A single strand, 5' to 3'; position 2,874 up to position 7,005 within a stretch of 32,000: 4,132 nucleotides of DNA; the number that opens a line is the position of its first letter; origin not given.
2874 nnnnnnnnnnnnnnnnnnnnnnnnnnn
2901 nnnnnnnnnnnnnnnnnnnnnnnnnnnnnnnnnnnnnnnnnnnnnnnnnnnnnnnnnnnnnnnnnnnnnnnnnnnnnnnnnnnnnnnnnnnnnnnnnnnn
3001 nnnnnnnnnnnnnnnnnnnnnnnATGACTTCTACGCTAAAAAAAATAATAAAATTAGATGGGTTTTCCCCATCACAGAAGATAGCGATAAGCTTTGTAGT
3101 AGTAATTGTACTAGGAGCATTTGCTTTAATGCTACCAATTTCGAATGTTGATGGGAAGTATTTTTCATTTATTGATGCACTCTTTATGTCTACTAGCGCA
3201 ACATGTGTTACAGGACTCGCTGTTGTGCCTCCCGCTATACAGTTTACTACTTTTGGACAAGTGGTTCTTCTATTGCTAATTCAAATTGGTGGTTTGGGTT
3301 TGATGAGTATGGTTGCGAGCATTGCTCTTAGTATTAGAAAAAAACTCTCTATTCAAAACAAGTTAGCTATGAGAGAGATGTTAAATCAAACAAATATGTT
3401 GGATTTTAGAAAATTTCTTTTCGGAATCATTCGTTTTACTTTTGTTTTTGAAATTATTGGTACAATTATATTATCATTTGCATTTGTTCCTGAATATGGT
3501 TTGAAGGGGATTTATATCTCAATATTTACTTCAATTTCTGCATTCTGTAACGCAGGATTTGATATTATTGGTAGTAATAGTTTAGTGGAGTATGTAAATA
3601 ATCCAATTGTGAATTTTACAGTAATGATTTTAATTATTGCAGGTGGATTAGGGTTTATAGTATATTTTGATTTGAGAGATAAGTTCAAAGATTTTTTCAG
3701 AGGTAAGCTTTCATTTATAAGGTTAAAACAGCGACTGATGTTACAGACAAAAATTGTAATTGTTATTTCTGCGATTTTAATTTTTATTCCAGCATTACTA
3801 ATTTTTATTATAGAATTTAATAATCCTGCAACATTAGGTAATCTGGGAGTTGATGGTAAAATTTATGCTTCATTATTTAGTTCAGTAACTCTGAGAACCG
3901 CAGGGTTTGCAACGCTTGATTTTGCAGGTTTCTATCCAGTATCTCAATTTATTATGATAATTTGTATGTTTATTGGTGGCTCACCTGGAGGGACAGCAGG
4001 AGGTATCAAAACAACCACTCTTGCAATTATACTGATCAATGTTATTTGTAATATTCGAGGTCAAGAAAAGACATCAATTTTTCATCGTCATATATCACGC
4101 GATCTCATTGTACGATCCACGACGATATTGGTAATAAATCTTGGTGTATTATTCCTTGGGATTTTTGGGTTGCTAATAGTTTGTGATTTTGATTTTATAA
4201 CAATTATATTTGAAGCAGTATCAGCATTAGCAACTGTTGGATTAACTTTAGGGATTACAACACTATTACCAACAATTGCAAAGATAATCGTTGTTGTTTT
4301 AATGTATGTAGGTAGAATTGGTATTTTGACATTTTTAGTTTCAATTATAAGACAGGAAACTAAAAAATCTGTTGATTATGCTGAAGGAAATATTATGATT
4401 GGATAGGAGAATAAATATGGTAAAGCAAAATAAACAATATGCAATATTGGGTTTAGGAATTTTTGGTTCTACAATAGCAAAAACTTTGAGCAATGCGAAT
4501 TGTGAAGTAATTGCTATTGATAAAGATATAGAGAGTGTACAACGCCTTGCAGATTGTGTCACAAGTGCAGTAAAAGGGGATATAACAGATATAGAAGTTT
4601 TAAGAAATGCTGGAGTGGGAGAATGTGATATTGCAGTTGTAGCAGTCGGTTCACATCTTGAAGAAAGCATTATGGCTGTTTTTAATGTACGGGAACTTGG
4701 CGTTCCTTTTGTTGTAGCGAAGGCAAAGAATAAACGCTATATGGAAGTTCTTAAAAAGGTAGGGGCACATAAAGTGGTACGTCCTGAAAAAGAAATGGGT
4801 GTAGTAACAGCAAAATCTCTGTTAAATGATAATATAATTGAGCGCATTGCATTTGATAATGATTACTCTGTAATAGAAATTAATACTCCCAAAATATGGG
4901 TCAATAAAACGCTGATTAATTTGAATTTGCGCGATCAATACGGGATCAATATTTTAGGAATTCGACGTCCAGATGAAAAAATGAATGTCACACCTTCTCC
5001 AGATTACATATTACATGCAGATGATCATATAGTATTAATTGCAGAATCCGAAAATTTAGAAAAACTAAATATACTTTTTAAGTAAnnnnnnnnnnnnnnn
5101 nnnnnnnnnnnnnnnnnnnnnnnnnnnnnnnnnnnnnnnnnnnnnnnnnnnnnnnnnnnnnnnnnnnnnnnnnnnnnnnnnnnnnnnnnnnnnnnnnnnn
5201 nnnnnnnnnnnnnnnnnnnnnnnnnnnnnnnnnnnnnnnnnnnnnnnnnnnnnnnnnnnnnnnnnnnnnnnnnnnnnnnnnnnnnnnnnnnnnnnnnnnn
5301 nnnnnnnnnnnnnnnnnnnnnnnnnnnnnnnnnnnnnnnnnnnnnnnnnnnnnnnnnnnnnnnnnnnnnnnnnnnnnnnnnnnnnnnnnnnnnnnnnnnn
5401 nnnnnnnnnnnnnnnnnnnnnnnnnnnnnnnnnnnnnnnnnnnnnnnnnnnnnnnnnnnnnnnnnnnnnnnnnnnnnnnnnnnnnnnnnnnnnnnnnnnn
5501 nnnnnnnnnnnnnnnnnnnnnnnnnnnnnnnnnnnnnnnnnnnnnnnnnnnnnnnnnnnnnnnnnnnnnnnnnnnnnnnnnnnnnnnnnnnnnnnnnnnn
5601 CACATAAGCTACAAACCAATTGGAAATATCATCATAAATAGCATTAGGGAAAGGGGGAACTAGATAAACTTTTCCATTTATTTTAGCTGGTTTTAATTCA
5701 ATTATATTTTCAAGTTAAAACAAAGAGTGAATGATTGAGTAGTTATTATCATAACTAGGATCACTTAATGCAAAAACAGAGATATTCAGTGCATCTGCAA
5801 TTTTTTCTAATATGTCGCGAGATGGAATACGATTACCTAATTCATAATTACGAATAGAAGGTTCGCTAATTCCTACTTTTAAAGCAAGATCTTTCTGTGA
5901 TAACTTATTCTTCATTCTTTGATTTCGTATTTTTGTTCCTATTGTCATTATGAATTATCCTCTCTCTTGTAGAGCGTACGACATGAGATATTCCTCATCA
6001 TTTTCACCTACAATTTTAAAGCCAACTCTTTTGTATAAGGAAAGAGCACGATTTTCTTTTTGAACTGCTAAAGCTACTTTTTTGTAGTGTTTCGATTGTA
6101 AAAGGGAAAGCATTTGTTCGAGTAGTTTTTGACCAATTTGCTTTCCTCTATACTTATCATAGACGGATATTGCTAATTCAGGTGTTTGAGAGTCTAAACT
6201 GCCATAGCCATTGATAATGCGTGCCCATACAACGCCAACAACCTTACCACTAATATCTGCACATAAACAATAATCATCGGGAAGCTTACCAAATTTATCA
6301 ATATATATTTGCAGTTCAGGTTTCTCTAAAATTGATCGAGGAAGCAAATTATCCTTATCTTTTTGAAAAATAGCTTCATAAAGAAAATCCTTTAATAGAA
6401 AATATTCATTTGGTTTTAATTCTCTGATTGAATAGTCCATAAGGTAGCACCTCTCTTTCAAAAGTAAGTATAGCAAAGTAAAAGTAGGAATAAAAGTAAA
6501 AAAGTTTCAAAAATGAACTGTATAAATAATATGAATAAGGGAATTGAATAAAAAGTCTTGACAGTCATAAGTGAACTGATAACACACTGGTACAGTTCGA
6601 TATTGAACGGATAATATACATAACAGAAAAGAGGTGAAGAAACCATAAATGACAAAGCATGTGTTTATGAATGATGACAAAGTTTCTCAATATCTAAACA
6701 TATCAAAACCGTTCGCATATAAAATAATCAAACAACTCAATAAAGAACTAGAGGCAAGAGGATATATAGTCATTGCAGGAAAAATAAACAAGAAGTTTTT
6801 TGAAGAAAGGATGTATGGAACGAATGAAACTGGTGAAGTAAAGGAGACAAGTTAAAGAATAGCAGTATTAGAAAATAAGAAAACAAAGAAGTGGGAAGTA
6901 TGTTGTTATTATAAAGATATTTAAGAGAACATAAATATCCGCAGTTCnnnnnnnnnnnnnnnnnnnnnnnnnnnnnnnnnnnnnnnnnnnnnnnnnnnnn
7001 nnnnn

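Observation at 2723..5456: ktrBA is bracketed by two copies of a promoter-plus-structured-RNA module; the second copy is a self-contained small transcription unit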

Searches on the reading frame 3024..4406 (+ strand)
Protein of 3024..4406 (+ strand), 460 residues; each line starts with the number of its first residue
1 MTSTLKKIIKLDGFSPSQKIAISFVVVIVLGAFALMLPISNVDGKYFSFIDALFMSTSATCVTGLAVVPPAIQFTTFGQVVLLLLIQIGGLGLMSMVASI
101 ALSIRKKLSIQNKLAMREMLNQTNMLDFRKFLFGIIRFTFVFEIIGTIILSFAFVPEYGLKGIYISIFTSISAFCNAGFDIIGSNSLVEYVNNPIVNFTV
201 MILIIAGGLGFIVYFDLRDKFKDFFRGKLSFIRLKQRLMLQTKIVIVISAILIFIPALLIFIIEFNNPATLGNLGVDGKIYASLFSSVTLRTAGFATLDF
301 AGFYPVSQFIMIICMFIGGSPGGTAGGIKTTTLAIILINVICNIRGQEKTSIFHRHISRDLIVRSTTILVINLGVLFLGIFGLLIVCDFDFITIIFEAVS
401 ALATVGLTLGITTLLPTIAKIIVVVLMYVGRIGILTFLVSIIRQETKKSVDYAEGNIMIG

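Call 11: search_protein_families(library=pfam, proteins=[window:3024-4406:+], max_evalue=0.01)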
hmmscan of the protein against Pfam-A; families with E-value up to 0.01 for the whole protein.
window:3024-4406:+ (460 aa): 1 family
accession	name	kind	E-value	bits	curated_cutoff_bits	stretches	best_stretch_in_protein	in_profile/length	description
PF02386.22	TrkH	-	2.8e-63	214.6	27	1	16-446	35-496/502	Cation transport protein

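Call 14: find_encoding_contigs(protein=window:3024-4406:+, flank=6000, max_places=10)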
Protein window:3024-4406:+ (460 aa): 5 contigs read that carry it; 3 places shown.
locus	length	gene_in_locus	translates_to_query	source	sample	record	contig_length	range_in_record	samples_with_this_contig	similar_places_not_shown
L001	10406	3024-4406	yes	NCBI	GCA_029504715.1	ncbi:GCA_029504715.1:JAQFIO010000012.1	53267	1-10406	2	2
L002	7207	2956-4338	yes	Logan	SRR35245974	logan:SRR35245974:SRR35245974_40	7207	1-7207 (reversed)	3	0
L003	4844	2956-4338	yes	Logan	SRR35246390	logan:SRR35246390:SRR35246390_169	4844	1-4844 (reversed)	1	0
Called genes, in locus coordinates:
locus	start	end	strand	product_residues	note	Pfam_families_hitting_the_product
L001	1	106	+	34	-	?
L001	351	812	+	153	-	PF20288:MC2 (weak)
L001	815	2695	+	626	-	-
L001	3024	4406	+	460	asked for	PF02386:TrkH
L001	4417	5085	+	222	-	PF02254:TrkA_N, PF02080:TrkA_C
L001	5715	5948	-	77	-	PF13560:HTH_31, PF12844:HTH_19, PF01381:HTH_3, PF13443:HTH_26 (weak)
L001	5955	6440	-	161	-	PF00583:Acetyltransf_1, PF13673:Acetyltransf_10, PF13508:Acetyltransf_7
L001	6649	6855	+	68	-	-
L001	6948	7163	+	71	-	PF14198:TnpV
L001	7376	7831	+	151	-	PF01797:Y1_Tnp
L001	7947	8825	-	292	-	PF14132:DUF4299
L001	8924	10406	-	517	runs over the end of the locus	PF16962:ABC_export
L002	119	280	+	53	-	-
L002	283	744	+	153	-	PF20288:MC2 (weak)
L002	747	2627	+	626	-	-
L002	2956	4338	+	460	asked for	PF02386:TrkH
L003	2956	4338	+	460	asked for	PF02386:TrkH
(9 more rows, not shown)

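Call 21: find_homologous_proteins(query=window:3024-4406:+, max_evalue=1e-30)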
Query window:3024-4406:+ (460 aa): 8000 proteins with E <= 1e-30 among 8000 candidates; the best 120 are listed.
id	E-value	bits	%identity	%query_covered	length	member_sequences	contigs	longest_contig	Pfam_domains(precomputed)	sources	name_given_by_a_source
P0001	1.1e-279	946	100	100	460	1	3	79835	PF02386.23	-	-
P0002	2.9e-252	855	87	100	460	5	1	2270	PF02386.23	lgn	-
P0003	1.4e-184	632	66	99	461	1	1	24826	PF02386.23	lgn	-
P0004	4.8e-170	584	63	99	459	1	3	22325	PF02386.23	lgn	-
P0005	2.1e-167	576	61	100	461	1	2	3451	PF02386.23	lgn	-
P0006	4.4e-158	545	56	100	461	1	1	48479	PF02386.23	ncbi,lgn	ncbi:MAG: TrkH family potassium uptake protein [Breznakia sp.]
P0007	5.7e-157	541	58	97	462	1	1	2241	PF02386.23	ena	-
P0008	1.3e-156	540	57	100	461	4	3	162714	PF02386.23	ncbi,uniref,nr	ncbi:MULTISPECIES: TrkH family potassium uptake protein [unclassified Breznakia]|uniref:TrkH family 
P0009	1.4e-156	540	58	97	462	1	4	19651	PF02386.23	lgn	-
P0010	1.1e-155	537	56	99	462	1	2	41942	PF02386.23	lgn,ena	-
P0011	4.7e-154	532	55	100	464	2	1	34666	PF02386.23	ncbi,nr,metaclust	ncbi:hypothetical protein A4S06_10545 [Erysipelotrichaceae bacterium MTC7]|nr:hypothetical protein A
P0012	1.4e-153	530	55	100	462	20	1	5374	PF02386.23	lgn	-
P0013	3.7e-153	529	55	100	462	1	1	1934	PF02386.23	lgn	-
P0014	7.0e-150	518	56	98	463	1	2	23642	PF02386.23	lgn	-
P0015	1.2e-149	517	54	98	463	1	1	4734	PF02386.23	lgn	-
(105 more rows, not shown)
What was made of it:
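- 3024..4406 (+): ktrB (TrkH family, 460 aa). calls 11, 14, 21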

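Call 23: find_encoding_contigs(protein=P0002, flank=6000, max_places=4)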
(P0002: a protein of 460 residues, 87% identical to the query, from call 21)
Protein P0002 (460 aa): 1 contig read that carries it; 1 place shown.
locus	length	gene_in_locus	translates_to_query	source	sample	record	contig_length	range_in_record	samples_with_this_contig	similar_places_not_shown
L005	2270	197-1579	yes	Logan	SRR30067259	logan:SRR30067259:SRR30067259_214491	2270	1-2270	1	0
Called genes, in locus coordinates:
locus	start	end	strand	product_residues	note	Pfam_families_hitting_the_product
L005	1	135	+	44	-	?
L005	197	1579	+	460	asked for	PF02386:TrkH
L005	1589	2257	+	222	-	PF02254:TrkA_N, PF02080:TrkA_C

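Call 24: find_encoding_contigs(protein=P0003, flank=6000, max_places=3)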
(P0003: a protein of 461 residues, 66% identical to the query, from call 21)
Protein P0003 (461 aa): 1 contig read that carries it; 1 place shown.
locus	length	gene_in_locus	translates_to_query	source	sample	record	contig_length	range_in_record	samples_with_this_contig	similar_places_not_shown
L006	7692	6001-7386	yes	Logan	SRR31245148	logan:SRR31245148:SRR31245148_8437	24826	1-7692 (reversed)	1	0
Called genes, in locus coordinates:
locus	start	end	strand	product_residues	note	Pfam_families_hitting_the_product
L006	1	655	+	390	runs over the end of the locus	PF25888:WHD_DnaB, PF07261:DnaB_2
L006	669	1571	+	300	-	PF01695:IstB_IS21, PF00308:Bac_DnaA (weak)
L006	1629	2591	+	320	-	PF00365:PFK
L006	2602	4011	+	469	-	PF00224:PK, PF02887:PK_C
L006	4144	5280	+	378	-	PF01594:AI-2E_transport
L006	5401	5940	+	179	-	PF02915:Rubrerythrin, PF21349:RUBY_RBDX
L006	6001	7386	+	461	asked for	PF02386:TrkH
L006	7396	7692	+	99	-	?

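Call 25: find_encoding_contigs(protein=P0004, flank=6000, max_places=3)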
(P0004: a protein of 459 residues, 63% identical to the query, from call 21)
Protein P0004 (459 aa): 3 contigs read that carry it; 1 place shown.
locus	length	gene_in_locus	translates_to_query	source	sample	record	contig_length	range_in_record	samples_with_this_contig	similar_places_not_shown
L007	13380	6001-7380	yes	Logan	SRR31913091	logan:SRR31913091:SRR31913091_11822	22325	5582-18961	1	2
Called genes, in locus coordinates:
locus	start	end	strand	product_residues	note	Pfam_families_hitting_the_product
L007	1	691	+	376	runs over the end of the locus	PF25888:WHD_DnaB, PF07261:DnaB_2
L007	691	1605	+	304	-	PF01695:IstB_IS21, PF00308:Bac_DnaA (weak)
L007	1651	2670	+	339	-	PF00365:PFK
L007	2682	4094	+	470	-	PF00224:PK, PF02887:PK_C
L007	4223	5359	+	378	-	PF01594:AI-2E_transport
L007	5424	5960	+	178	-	PF02915:Rubrerythrin, PF21349:RUBY_RBDX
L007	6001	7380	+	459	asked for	PF02386:TrkH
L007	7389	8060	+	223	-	PF02254:TrkA_N, PF02080:TrkA_C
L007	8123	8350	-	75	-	PF01106:NifU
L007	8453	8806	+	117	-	PF00575:S1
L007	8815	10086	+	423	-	PF00342:PGI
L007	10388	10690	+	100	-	PF01022:HTH_5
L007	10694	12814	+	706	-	PF00403:HMA (weak), PF00122:E1-E2_ATPase, PF00702:Hydrolase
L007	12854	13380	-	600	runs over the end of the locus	PF03816:LytR_cpsA_psr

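Call 26: find_encoding_contigs(protein=P0005, flank=6000, max_places=3)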
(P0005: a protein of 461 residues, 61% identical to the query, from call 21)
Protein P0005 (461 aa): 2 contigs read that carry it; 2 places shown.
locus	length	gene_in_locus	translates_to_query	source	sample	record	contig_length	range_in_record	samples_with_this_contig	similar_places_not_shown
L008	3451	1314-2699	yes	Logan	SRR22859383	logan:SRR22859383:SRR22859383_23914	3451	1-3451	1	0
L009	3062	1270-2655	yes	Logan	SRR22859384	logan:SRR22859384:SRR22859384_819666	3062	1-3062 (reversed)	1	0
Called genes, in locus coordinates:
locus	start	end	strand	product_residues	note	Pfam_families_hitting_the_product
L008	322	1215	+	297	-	PF00781:DAGK_cat, PF19279:YegS_C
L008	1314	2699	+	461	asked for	PF02386:TrkH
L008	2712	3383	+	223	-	PF02254:TrkA_N, PF02080:TrkA_C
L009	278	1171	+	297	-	PF00781:DAGK_cat, PF19279:YegS_C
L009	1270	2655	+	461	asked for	PF02386:TrkH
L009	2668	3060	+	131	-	?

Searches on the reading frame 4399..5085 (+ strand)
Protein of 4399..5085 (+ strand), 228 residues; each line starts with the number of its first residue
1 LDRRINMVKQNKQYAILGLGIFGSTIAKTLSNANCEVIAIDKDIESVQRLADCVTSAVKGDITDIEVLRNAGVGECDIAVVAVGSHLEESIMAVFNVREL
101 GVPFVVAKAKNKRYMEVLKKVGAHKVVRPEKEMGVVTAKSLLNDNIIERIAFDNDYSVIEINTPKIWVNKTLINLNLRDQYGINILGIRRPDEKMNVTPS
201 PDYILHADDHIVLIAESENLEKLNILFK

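Call 11: search_protein_families(library=pfam, proteins=[window:4399-5085:+], max_evalue=0.01)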
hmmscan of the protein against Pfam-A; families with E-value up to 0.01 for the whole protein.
window:4399-5085:+ (228 aa): 11 families
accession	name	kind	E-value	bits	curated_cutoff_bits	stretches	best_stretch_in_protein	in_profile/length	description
PF02254.24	TrkA_N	-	6.5e-29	101.1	23.8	1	14-129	1-116/116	TrkA-N domain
PF02080.26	TrkA_C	-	1.9e-16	60.1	27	1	159-223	4-66/71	TrkA-C domain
PF03807.23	F420_oxidored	-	0.00014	22.8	21.6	1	14-86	2-70/94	NADP oxidoreductase coenzyme F420-dependent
PF01488.26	Shikimate_DH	-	0.00018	22.1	24.3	1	10-86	11-86/138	Shikimate / quinate 5-dehydrogenase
PF02558.23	ApbA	-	0.00026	21.1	22.2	1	14-83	1-74/150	Ketopantoate reductase PanE/ApbA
PF02737.24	3HCDH_N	-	0.0019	18.6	22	1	15-60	3-48/180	3-hydroxyacyl-CoA dehydrogenase, NAD binding domain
PF02826.25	2-Hacid_dh_C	-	0.0022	17.8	25.1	1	10-48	35-73/178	D-isomer specific 2-hydroxyacid dehydrogenase, NAD binding domain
PF01370.27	Epimerase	-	0.0036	17.2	20.9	1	20-81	8-70/240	NAD dependent epimerase/dehydratase family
PF03446.21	NAD_binding_2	-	0.0038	17.7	21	1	14-54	2-42/161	NAD binding domain of 6-phosphogluconate dehydrogenase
PF06241.17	Castor_Poll_mid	-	0.0054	17.2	26.7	0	185-222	57-95/104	Castor and Pollux, part of voltage-gated ion channel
PF01210.29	NAD_Gly3P_dh_N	-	0.0067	16.9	23.1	0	15-51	3-39/158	NAD-dependent glycerol-3-phosphate dehydrogenase N-terminus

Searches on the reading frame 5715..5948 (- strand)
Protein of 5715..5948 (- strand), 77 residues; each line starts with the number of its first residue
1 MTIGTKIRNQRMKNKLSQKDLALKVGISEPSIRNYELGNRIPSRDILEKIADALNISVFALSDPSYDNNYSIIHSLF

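Call 11: search_protein_families(library=pfam, proteins=[window:5715-5948:-], max_evalue=0.01)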
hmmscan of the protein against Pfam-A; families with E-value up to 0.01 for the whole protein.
window:5715-5948:- (77 aa): 5 families
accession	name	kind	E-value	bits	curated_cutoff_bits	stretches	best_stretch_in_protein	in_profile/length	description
PF01381.28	HTH_3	-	1.2e-15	57.7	23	1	7-58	1-52/55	Helix-turn-helix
PF12844.13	HTH_19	-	1.3e-10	41.5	30.2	1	4-57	1-54/64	Helix-turn-helix domain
PF13560.12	HTH_31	-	8e-09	36.1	27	1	3-56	2-56/64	Helix-turn-helix domain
PF13443.12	HTH_26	-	1.5e-06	28.8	22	1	6-57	1-53/63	Cro/C1-type HTH DNA-binding domain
PF13412.12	HTH_24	-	0.0023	17.9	21.9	0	15-34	17-36/48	Winged helix-turn-helix DNA-binding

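Call 30: find_encoding_contigs(protein=window:5715-5948:-, flank=6000, max_places=10)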
Protein window:5715-5948:- (77 aa): 5 contigs read that carry it; 3 places shown.
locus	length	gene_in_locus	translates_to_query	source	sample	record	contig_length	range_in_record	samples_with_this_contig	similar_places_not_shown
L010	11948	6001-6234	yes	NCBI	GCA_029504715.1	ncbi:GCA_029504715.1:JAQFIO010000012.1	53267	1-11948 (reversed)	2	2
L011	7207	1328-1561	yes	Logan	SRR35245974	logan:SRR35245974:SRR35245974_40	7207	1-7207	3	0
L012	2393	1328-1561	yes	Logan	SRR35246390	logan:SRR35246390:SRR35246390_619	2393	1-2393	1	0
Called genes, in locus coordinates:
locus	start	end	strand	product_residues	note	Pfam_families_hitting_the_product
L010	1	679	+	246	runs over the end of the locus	PF00072:Response_reg, PF04397:LytTR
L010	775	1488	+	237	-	PF00005:ABC_tran, PF13304:AAA_21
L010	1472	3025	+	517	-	PF16962:ABC_export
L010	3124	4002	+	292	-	PF14132:DUF4299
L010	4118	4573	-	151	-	PF01797:Y1_Tnp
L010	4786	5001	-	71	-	PF14198:TnpV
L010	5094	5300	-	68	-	-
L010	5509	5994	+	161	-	PF00583:Acetyltransf_1, PF13673:Acetyltransf_10, PF13508:Acetyltransf_7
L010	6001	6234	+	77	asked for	PF13560:HTH_31, PF12844:HTH_19, PF01381:HTH_3, PF13443:HTH_26 (weak)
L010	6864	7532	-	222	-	PF02254:TrkA_N, PF02080:TrkA_C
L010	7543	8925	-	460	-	PF02386:TrkH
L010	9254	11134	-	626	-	-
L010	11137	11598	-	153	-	PF20288:MC2 (weak)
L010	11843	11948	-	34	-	?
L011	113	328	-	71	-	PF14198:TnpV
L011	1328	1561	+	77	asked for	PF13560:HTH_31, PF12844:HTH_19, PF01381:HTH_3, PF13443:HTH_26 (weak)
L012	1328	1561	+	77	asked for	PF13560:HTH_31, PF12844:HTH_19, PF01381:HTH_3, PF13443:HTH_26 (weak)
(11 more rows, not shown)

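Call 67: find_homologous_proteins(query=window:5715-5948:-, max_evalue=1e-8)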
Query window:5715-5948:- (77 aa): 1 proteins with E <= 1e-8 among 1 candidates.
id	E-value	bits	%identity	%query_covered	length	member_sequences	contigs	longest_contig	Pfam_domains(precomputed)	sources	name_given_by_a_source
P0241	1.2e-41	157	100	100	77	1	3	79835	PF12844.14,PF01381.29,PF13560.13,PF13443.13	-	-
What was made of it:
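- Tried and rejected: The HTH protein has no homologue on record (call 67).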

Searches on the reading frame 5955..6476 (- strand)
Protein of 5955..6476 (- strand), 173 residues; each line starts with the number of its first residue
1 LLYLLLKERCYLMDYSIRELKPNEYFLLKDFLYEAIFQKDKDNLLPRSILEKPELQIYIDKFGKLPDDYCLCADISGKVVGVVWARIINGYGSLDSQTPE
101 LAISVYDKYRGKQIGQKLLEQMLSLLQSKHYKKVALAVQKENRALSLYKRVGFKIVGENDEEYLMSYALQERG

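Call 11: search_protein_families(library=pfam, proteins=[window:5955-6476:-], max_evalue=0.01)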
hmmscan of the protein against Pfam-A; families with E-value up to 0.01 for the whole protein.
window:5955-6476:- (173 aa): 5 families
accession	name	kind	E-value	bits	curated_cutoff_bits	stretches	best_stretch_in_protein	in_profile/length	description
PF00583.31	Acetyltransf_1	-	8.8e-14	52.2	20.7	1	58-153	23-116/116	Acetyltransferase (GNAT) family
PF13508.13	Acetyltransf_7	-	1.9e-11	44.6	27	1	67-154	2-83/84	Acetyltransferase (GNAT) domain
PF13673.13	Acetyltransf_10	-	2.8e-09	37.5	23.6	1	78-162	32-116/128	Acetyltransferase (GNAT) domain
PF08445.16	FR47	-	3.2e-05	24.3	22.1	1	102-156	26-80/86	FR47-like protein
PF13302.13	Acetyltransf_3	-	0.0059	17.7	25.4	1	79-154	65-138/138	Acetyltransferase (GNAT) domain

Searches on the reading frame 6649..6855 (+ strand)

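Call 63: search_protein_families(library=pfam, proteins=[window:6649-6855:+], max_evalue=0.01)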
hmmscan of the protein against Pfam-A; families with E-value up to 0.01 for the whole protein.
window:6649-6855:+ (68 aa): 1 family
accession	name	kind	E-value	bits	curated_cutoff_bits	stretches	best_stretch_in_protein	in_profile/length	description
PF05043.19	Mga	-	0.0068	17.4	21.1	1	6-37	30-61/87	Mga helix-turn-helix domain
